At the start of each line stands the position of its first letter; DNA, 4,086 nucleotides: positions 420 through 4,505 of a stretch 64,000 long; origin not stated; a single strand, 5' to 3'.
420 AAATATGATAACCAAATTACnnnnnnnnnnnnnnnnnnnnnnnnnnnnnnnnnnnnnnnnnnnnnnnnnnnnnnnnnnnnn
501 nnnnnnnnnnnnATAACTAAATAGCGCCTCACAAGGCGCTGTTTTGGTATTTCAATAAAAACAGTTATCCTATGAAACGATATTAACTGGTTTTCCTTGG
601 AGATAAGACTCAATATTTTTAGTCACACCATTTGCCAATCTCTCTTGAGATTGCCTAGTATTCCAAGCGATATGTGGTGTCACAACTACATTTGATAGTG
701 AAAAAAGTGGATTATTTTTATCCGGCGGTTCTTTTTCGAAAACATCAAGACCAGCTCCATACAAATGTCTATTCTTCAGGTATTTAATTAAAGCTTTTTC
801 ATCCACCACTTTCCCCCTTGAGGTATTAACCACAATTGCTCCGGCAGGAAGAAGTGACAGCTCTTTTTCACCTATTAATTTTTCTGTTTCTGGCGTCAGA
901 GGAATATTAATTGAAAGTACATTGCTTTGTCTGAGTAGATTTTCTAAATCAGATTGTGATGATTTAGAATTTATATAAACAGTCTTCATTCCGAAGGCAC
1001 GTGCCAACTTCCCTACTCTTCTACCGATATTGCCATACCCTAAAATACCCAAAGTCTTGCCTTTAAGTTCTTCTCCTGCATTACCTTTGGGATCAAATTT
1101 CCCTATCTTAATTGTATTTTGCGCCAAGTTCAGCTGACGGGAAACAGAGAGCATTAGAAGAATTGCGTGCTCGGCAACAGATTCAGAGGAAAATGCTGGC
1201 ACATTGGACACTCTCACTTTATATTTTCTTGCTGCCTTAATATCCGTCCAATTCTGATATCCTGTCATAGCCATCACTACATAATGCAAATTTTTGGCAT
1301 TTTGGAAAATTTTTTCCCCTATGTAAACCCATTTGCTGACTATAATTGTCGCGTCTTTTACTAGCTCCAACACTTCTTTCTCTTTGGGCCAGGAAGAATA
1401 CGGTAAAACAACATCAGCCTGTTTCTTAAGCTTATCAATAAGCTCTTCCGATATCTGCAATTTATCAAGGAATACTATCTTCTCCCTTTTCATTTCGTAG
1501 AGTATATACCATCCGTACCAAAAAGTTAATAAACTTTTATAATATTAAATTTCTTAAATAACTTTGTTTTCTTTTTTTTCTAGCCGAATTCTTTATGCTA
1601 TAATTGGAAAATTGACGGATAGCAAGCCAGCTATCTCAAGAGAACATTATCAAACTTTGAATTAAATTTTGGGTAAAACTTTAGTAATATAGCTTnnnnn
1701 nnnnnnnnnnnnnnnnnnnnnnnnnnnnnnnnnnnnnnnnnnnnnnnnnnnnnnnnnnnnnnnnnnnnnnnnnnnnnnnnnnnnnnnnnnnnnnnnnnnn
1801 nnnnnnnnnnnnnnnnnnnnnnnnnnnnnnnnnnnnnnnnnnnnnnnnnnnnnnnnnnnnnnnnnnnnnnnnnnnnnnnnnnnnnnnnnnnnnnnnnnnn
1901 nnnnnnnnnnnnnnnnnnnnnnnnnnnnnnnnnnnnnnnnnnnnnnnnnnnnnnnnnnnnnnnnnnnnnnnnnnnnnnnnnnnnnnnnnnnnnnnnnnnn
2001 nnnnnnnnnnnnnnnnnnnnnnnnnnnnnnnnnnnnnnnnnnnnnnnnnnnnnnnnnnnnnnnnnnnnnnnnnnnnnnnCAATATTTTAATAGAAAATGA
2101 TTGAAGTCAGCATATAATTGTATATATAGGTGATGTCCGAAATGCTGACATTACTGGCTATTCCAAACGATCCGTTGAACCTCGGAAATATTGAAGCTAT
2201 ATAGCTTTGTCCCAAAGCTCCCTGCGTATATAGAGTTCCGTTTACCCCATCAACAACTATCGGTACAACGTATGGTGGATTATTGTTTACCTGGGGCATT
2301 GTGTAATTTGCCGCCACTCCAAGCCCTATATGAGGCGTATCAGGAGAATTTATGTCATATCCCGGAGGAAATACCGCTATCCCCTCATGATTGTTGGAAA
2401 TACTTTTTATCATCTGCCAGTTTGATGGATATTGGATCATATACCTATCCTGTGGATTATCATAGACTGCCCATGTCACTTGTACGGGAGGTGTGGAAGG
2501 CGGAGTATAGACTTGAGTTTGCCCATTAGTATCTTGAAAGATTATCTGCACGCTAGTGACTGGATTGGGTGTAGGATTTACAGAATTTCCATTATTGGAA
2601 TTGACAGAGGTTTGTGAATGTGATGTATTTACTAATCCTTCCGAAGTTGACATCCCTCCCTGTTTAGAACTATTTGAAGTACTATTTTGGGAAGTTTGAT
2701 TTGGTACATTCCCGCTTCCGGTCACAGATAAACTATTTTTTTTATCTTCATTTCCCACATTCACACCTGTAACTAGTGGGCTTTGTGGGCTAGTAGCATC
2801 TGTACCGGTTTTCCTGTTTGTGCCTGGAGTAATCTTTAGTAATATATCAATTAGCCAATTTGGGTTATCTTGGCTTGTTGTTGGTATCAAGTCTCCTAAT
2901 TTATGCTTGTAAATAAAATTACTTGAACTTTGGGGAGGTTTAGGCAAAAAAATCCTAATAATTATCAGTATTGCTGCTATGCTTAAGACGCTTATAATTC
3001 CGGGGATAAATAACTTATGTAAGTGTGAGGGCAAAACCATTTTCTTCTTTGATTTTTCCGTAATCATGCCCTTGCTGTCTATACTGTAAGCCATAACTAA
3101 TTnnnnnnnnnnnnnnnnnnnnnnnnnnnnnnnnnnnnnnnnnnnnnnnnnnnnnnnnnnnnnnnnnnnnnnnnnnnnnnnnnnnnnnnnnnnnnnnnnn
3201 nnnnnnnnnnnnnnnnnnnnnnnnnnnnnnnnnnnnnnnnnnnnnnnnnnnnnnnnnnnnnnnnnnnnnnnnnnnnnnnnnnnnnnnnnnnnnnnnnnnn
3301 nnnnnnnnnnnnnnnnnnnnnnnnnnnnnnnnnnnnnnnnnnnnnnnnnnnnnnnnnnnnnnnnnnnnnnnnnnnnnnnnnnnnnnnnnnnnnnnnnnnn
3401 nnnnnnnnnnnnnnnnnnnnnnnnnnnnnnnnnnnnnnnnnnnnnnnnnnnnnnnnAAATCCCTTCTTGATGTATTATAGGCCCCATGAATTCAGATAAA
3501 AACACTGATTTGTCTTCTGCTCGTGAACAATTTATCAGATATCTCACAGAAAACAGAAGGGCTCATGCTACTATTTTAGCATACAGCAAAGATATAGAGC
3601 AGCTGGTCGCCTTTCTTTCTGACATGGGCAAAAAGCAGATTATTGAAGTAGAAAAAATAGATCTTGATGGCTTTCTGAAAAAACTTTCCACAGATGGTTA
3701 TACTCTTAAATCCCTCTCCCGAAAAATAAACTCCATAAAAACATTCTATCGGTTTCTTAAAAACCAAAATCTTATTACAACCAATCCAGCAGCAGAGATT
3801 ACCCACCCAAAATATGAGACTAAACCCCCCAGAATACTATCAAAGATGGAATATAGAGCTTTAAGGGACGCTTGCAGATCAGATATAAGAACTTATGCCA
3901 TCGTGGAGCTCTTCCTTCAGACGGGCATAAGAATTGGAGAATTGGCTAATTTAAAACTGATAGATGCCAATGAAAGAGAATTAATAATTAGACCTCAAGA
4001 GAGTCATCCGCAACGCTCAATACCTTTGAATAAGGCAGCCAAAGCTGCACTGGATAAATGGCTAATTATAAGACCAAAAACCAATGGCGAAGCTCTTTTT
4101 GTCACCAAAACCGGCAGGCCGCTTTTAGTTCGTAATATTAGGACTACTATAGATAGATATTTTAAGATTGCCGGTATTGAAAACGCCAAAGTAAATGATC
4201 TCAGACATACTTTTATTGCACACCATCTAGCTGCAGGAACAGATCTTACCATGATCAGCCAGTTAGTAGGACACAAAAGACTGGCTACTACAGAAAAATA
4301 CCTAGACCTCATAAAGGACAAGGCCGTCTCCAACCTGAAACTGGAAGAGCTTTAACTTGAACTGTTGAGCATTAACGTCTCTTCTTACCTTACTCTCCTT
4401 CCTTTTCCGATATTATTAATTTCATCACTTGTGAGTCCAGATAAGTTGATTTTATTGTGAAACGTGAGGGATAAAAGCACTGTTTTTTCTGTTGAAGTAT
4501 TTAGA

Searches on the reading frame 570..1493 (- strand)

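Call 112: search_protein_families(library=pfam, proteins=[window:570-1493:-], max_evalue=0.001)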
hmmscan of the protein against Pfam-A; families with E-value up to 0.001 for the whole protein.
window:570-1493:- (307 aa): 2 families
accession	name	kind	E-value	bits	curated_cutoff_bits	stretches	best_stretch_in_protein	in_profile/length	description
PF02826.25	2-Hacid_dh_C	-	2.1e-56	190.5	25.1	1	112-276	2-178/178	D-isomer specific 2-hydroxyacid dehydrogenase, NAD binding domain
PF00389.36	2-Hacid_dh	-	2.6e-20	72.9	24.6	1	7-303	2-129/134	D-isomer specific 2-hydroxyacid dehydrogenase, catalytic domain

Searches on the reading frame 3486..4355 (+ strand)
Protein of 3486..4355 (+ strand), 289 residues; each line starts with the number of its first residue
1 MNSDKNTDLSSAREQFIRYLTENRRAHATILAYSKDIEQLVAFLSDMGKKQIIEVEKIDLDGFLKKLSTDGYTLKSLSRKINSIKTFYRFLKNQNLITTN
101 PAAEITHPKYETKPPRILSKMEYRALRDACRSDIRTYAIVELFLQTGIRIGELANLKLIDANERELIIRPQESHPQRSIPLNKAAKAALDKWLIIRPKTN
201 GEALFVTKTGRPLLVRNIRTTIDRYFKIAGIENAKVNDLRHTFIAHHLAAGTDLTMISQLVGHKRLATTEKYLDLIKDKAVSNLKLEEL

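Call 112: search_protein_families(library=pfam, proteins=[window:3486-4355:+], max_evalue=0.001)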
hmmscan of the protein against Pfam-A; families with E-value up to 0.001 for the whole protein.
window:3486-4355:+ (289 aa): 3 families
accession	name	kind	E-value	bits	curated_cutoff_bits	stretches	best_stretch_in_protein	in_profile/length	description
PF00589.27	Phage_integrase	-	3.5e-28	98.9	27.1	1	118-275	3-168/172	Phage integrase family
PF02899.23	Phage_int_SAM_1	-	7.4e-16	58.6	22.3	1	14-94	2-82/83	Phage integrase, N-terminal SAM-like domain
PF13495.12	Phage_int_SAM_4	-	9.9e-07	29.5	27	1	13-94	2-81/85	Phage integrase, N-terminal SAM-like domain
